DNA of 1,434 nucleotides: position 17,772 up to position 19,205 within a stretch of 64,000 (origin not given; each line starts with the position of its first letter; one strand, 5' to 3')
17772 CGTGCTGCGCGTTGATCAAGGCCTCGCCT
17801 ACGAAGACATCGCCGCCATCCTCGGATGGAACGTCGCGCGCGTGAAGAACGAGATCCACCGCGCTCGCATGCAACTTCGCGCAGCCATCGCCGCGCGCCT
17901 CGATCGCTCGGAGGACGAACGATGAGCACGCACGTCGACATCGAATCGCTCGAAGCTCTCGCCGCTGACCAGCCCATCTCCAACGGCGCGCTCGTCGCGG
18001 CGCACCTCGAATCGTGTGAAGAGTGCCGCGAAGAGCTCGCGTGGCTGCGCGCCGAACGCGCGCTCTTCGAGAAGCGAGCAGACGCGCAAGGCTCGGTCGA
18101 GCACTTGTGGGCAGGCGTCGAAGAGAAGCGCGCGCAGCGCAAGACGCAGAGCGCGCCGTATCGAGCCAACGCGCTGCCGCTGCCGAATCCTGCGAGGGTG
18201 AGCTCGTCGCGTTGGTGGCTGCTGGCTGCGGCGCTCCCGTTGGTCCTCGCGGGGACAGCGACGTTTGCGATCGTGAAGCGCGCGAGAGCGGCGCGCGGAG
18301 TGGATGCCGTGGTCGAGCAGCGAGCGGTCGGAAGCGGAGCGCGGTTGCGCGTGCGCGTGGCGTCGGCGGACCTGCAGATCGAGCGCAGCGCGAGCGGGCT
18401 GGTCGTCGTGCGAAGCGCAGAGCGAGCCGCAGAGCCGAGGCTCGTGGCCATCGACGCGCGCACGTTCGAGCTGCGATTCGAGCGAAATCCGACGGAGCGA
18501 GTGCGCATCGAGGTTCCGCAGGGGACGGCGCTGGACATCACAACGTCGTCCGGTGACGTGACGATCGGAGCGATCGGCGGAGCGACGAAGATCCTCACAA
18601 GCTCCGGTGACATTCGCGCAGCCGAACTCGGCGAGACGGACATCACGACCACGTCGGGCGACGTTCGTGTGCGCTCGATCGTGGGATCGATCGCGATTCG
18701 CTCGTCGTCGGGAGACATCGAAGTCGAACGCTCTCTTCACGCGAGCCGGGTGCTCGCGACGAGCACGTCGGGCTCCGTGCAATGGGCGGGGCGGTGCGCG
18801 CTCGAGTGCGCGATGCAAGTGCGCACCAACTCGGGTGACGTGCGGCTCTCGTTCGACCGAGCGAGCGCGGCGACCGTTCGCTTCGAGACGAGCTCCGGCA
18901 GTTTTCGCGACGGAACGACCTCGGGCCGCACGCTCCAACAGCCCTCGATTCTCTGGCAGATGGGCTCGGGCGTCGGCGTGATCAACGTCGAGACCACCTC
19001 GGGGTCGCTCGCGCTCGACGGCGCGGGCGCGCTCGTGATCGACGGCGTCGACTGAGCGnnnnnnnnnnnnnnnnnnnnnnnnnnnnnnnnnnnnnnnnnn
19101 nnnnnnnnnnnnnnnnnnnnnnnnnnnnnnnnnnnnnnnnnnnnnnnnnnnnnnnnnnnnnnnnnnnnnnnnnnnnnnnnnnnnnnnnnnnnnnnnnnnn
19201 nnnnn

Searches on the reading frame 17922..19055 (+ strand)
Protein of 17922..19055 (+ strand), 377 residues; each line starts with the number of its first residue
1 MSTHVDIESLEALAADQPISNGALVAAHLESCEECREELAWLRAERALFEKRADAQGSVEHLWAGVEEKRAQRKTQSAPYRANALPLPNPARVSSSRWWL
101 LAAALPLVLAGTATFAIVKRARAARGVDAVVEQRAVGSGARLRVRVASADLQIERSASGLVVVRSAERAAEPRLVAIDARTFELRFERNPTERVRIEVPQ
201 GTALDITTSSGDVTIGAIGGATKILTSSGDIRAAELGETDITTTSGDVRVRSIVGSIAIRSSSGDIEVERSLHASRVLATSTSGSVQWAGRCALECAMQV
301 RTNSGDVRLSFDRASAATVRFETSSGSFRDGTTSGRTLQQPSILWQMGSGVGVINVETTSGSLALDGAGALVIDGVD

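Call 3: search_protein_families(library=pfam, proteins=[window:17922-19055:+], max_evalue=0.01)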
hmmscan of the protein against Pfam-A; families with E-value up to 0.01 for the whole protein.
window:17922-19055:+ (377 aa): 2 families
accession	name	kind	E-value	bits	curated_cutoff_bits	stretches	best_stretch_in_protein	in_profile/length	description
PF13349.12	DUF4097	-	2.7e-19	69.9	22.9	1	192-364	66-245/247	Toastrack DUF4097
PF00699.25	Urease_beta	-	0.0035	17.8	25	0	183-229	46-93/98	Urease beta subunit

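Call 8: search_protein_families(library=ncbifam, proteins=[window:17922-19055:+], max_evalue=0.01)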
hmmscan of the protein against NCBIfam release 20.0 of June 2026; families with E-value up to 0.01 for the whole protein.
window:17922-19055:+ (377 aa): 3 families
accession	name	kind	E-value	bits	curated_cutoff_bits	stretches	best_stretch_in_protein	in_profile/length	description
NF049997.1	LiaG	equivalog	2.1e-11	43.6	285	1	203-287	141-228/286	LiaG family protein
NF052375.1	antisigma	equivalog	1.5e-06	28.4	100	1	24-163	17-153/217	anti-sigma factor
TIGR02451.1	anti_sig_ChrR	subfamily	0.00089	19.1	124.5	1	4-80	2-78/216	ChrR family anti-sigma-E factor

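Call 17: find_homologous_proteins(query=window:17922-19055:+)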
Query window:17922-19055:+ (377 aa): 256 proteins with E <= 0.001 among 8000 candidates; the best 120 are listed.
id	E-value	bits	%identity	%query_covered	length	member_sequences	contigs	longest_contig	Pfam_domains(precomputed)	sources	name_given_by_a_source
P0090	7.3e-230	780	99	100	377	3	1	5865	PF13349.13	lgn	-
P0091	8.3e-164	563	73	98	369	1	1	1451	PF13349.13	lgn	-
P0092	4.0e-155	535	71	98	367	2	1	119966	PF13349.13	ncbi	-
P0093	2.3e-153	529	69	97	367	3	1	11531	PF13349.13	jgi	jgi:hypothetical protein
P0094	5.8e-151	521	70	97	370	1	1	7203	PF13349.13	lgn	-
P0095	1.0e-101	359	53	98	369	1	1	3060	PF13349.13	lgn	-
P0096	4.7e-101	357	52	98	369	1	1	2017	PF13349.13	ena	-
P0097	3.6e-100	354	51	98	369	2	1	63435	PF13349.13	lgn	-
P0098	1.4e-91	326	49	97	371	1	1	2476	PF13349.13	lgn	-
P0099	3.4e-91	324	49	97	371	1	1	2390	PF13349.13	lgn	-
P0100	1.7e-67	246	43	97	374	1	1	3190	PF13349.13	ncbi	-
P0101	7.3e-65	238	41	97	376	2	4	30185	PF13349.13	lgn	-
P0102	2.5e-57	213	39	97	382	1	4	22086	PF13349.13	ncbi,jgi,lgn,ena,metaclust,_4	jgi:hypothetical protein|metaclust:\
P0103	5.0e-51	192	37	97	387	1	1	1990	PF13349.13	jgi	jgi:hypothetical protein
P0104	1.9e-15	75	29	45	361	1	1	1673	PF13349.13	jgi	jgi:DUF4097 and DUF4098 domain-containing protein YvlB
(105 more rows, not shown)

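Call 18: find_encoding_contigs(protein=P0092, flank=8000, max_places=2)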
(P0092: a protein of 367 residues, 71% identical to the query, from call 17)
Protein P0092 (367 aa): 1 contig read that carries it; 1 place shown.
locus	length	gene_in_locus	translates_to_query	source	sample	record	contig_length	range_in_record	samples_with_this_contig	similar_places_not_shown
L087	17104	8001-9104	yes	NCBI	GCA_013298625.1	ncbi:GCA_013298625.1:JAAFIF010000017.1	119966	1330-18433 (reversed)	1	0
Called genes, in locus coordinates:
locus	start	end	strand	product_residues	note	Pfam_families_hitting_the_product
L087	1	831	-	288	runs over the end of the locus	-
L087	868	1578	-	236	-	PF10979:DUF2786, PF23771:DUF7168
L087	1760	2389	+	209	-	PF00027:cNMP_binding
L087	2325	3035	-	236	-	-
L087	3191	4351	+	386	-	-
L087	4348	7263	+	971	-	-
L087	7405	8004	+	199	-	PF04542:Sigma70_r2, PF08281:Sigma70_r4_2, PF04545:Sigma70_r4 (weak)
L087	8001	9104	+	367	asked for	PF13349:DUF4097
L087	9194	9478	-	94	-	-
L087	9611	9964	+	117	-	-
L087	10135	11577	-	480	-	PF00067:p450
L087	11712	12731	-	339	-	-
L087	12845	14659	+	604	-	-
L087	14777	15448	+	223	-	-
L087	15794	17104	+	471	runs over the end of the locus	PF05787:PhoX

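Call 19: find_encoding_contigs(protein=P0093, flank=8000, max_places=2)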
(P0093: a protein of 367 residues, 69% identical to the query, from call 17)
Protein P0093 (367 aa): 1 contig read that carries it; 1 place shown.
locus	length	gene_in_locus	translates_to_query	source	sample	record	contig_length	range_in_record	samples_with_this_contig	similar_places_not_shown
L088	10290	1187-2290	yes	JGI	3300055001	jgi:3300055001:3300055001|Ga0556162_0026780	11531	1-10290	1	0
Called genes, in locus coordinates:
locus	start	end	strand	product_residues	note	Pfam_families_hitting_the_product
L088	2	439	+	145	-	?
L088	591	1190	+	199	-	PF04542:Sigma70_r2, PF08281:Sigma70_r4_2, PF04545:Sigma70_r4 (weak)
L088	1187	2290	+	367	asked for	PF13349:DUF4097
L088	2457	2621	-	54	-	-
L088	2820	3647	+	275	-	-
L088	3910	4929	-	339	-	-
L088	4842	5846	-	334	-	-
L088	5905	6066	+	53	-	-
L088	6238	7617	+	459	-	PF05787:PhoX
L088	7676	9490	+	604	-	-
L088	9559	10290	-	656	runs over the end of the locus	?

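Call 20: find_encoding_contigs(protein=P0101, flank=8000, max_places=3)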
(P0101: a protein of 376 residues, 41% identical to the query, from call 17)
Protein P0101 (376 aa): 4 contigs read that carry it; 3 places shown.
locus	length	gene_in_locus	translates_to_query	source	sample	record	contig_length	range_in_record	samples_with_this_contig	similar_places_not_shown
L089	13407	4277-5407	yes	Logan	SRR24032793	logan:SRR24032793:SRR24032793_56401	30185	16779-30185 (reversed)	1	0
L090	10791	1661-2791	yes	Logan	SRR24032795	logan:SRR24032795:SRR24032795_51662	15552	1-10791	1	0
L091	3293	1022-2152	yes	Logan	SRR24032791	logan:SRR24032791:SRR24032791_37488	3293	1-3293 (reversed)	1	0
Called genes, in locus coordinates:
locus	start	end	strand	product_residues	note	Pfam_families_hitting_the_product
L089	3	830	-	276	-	?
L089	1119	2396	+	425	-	PF00082:Peptidase_S8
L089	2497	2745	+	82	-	-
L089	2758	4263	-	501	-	-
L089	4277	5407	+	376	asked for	PF13349:DUF4097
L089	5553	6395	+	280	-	PF02353:CMAS, PF13489:Methyltransf_23, PF01209:Ubie_methyltran, PF05175:MTS, PF13847:Methyltransf_31, PF08241:Methyltransf_11, PF08242:Methyltransf_12, PF13649:Methyltransf_25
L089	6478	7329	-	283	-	-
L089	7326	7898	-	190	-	PF04542:Sigma70_r2 (weak), PF08281:Sigma70_r4_2, PF04545:Sigma70_r4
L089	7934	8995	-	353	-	-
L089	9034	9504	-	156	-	PF09912:DUF2141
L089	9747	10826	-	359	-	PF00248:Aldo_ket_red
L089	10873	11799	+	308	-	PF00126:HTH_1, PF03466:LysR_substrate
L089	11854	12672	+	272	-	PF03372:Exo_endo_phos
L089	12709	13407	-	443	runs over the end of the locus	PF03734:YkuD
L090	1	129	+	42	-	?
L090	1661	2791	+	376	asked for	PF13349:DUF4097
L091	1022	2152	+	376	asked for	PF13349:DUF4097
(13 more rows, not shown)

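Call 21: find_encoding_contigs(protein=P0102, flank=8000, max_places=3)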
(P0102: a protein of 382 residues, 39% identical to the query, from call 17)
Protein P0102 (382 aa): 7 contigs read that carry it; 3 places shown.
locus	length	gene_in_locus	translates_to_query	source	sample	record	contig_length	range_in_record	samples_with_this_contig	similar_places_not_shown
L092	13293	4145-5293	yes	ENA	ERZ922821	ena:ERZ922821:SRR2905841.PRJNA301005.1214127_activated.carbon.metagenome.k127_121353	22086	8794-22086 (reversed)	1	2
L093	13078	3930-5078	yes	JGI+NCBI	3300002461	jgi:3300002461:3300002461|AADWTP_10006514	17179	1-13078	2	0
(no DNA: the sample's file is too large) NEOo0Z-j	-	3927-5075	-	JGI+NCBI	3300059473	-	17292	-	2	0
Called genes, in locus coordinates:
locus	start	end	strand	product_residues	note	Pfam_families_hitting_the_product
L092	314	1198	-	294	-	PF04055:Radical_SAM, PF06463:Mob_synth_C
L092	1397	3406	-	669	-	PF25390:WD40_RLD, PF25384:Alsin_RLD (faint), PF13540:RCC1_2 (weak), PF25390:WD40_RLD, PF00415:RCC1, PF13540:RCC1_2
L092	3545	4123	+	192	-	PF04542:Sigma70_r2, PF08281:Sigma70_r4_2, PF04545:Sigma70_r4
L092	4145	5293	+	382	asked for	PF13349:DUF4097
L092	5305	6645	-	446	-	PF01073:3Beta_HSD, PF01370:Epimerase, PF13460:NAD_binding_10 (weak)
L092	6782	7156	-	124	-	PF09345:SiaC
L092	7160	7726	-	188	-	PF19788:DUF6272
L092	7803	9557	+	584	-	PF00512:HisKA, PF13581:HATPase_c_2 (weak), PF02518:HATPase_c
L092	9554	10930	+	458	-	PF00069:Pkinase, PF07714:PK_Tyr_Ser-Thr, PF03109:ABC1 (faint), PF00072:Response_reg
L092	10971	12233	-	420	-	PF13433:Peripla_BP_5, PF13458:Peripla_BP_6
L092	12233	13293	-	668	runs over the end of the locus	PF00672:HAMP, PF07228:SpoIIE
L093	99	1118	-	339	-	PF04055:Radical_SAM, PF13353:Fer4_12 (weak), PF06463:Mob_synth_C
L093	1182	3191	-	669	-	PF25390:WD40_RLD, PF25384:Alsin_RLD (faint), PF13540:RCC1_2 (weak), PF25390:WD40_RLD, PF00415:RCC1, PF13540:RCC1_2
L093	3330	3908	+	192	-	PF04542:Sigma70_r2, PF08281:Sigma70_r4_2, PF04545:Sigma70_r4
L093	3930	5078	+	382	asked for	PF13349:DUF4097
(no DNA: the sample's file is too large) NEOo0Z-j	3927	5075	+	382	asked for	PF13349:DUF4097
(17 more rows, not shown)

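Call 42: find_related_loci(query=A3, collection=metagenome_contigs, flank=6000)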
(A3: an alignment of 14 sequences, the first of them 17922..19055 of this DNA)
Query A3 (377 aa) in metagenome_contigs; peptide patterns used: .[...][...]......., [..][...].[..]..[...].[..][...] (x = any residue, [..] = any of these).
600 stretches matched a pattern (row limit reached: there are more); 20 encode a relative of the query (tblastn E <= 1e-3); 20 distinct loci.
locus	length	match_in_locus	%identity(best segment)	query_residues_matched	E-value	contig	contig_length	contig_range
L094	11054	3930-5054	38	1-362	6e-60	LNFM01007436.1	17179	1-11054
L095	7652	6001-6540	35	193-365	4e-26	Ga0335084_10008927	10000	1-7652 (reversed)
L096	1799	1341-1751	38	193-330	2e-25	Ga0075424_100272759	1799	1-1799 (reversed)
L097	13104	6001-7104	30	1-328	6e-25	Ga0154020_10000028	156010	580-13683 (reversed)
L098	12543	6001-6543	32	193-365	6e-24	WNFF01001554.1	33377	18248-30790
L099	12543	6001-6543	31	193-365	9e-24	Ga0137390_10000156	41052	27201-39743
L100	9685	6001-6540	33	193-365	3e-23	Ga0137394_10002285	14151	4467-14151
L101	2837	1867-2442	32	142-330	5e-22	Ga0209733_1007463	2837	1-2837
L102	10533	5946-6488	30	193-365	4e-20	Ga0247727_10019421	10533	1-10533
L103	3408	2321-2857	29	193-363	7e-19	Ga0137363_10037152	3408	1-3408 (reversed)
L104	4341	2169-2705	29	196-365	2e-17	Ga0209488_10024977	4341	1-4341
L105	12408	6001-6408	30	196-330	8e-17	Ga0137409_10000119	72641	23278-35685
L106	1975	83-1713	31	1-330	8e-17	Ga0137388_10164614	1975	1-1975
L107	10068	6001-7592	31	1-330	1e-16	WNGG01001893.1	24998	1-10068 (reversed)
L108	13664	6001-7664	32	1-330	4e-18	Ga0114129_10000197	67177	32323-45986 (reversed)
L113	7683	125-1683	31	25-330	1e-17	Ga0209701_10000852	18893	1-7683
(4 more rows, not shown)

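Call 52: search_solved_structures(query=A3, max_evalue=1)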
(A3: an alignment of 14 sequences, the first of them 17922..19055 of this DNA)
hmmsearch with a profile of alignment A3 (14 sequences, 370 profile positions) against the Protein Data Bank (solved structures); distinct sequences matched with E-value up to 1: 5.
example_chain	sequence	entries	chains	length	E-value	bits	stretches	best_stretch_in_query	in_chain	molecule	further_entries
2v4v_A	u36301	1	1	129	0.15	14.1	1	255-319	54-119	GH59 GALACTOSIDASE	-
5wuq_C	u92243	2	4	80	0.18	13.8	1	21-77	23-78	Anti-sigma-W factor RsiW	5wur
3cgi_A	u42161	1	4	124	0.35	12.8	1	204-249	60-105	Propanediol utilization protein pduU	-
6jod_C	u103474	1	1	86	0.5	12.3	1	200-245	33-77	Soluble cytochrome b562,Soluble cytochrome b562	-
7deg_B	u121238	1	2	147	0.57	12.2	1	171-221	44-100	Cytochrome oxidase subunit II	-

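Call 53: predict_structure(alignment_id=A3)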
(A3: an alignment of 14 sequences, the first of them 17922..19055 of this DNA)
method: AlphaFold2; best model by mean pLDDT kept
length: 377 residues; sequences in the alignment: 14
mean_pLDDT: 80.1   pTM: 0.63
mean pLDDT of the five models: 80.1, 79.5, 78.9, 76.0, 75.5
residues with pLDDT >= 90: 187; 70-90: 97; 50-70: 28; < 50: 65
segments of 3 or more residues with pLDDT < 50: 1-3, 76-128, 370-377
pLDDT, mean of each block of 10 residues (from residue 1): 69 89 88 92 90 71 70 50 43 41 45 38 47 83 95 92 89 91 93 94 96 96 97 97 98 95 96 91 95 86 94 86 88 68 75 91 78 35
secondary structure, 60 per line:
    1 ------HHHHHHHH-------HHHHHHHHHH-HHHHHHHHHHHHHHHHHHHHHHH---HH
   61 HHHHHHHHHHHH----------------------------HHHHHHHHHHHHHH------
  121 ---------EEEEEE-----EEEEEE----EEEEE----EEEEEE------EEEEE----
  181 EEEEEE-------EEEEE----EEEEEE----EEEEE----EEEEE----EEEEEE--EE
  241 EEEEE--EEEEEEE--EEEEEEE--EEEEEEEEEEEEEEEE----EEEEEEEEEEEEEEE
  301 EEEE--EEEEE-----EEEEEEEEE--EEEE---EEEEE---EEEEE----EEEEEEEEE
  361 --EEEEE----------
elements in order: H7-14 H22-31 H33-55 H59-72 H101-114 E130-135 E141-146 E151-155 E160-165 E172-176 E181-186 E194-198 E203-208 E213-217 E222-226 E231-236 E239-245 E248-254 E257-263 E266-281 E286-304 E307-311 E317-325 E328-331 E335-339 E343-347 E352-360 E363-367

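Call 57: fold_search(model_id=the predicted structure, library=pdb)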
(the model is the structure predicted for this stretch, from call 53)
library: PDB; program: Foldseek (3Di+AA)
matches with E <= 10: 26; with E <= 0.001: 8
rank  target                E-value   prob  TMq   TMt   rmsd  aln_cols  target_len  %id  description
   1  4qrk                  1.6e-07  1.00  0.26  0.37   8.3       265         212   10  Crystal structure of a putative cell adhesion protein (CLOSPO_03726) from Clostridium sporogenes ATCC 15579 at 1.95 A re (released 2014-07-23)
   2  3pet_A                4.2e-05  1.00  0.35  0.54   5.6       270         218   11  Crystal structure of a putative adhesin (BF0245) from Bacteroides fragilis NCTC 9343 at 2.07 A resolution (released 2011-02-09)
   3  4opw_A                2.5e-04  0.99  0.20  0.26  13.1       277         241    8  Crystal structure of a putative adhesin (PARMER_02777) from Parabacteroides merdae ATCC 43184 at 1.75 A resolution (released 2014-04-02)
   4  3lyc_A                3.0e-04  1.00  0.31  0.44   8.0       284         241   13  Crystal structure of Putative pectinase (YP_001304412.1) from Parabacteroides distasonis ATCC 8503 at 2.30 A resolutio (released 2010-03-16)
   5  3lyc_L                3.0e-04  1.00  0.27  0.39  10.3       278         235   15  Crystal structure of Putative pectinase (YP_001304412.1) from Parabacteroides distasonis ATCC 8503 at 2.30 A resolutio (released 2010-03-16)
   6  3ljy_A                6.0e-04  1.00  0.33  0.47   6.8       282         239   12  Crystal structure of putative adhesin (YP_001304413.1) from Parabacteroides distasonis ATCC 8503 at 2.41 A resolution (released 2010-03-02)
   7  3lyc_J                6.9e-04  1.00  0.28  0.39  10.4       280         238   13  Crystal structure of Putative pectinase (YP_001304412.1) from Parabacteroides distasonis ATCC 8503 at 2.30 A resolutio (released 2010-03-16)
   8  4opw_B                6.9e-04  0.98  0.19  0.26  13.5       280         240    8  Crystal structure of a putative adhesin (PARMER_02777) from Parabacteroides merdae ATCC 43184 at 1.75 A resolution (released 2014-04-02)
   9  3ljy_B                1.0e-03  1.00  0.35  0.50   6.1       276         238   12  Crystal structure of putative adhesin (YP_001304413.1) from Parabacteroides distasonis ATCC 8503 at 2.41 A resolution (released 2010-03-02)
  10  3lyc_P                1.2e-03  1.00  0.31  0.46   8.9       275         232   14  Crystal structure of Putative pectinase (YP_001304412.1) from Parabacteroides distasonis ATCC 8503 at 2.30 A resolutio (released 2010-03-16)
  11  3lyc_D                1.2e-03  0.99  0.23  0.32  12.6       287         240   13  Crystal structure of Putative pectinase (YP_001304412.1) from Parabacteroides distasonis ATCC 8503 at 2.30 A resolutio (released 2010-03-16)
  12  7muc_AM               2.1e-03  0.96  0.25  0.29  10.6       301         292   11  Legionella pneumophila Dot/Icm T4SS C1 Reconstruction (released 2021-10-06)
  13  3jx8_A                2.7e-03  0.98  0.26  0.35   9.7       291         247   10  Crystal structure of Putative lipid binding protein (YP_001304415.1) from Parabacteroides distasonis ATCC 8503 at 2.16 (released 2009-11-10)
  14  3lyc_F                5.2e-03  0.99  0.27  0.39  10.4       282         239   13  Crystal structure of Putative pectinase (YP_001304412.1) from Parabacteroides distasonis ATCC 8503 at 2.30 A resolutio (released 2010-03-16)
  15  3jx8_D                5.2e-03  0.97  0.26  0.35  10.2       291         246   10  Crystal structure of Putative lipid binding protein (YP_001304415.1) from Parabacteroides distasonis ATCC 8503 at 2.16 (released 2009-11-10)
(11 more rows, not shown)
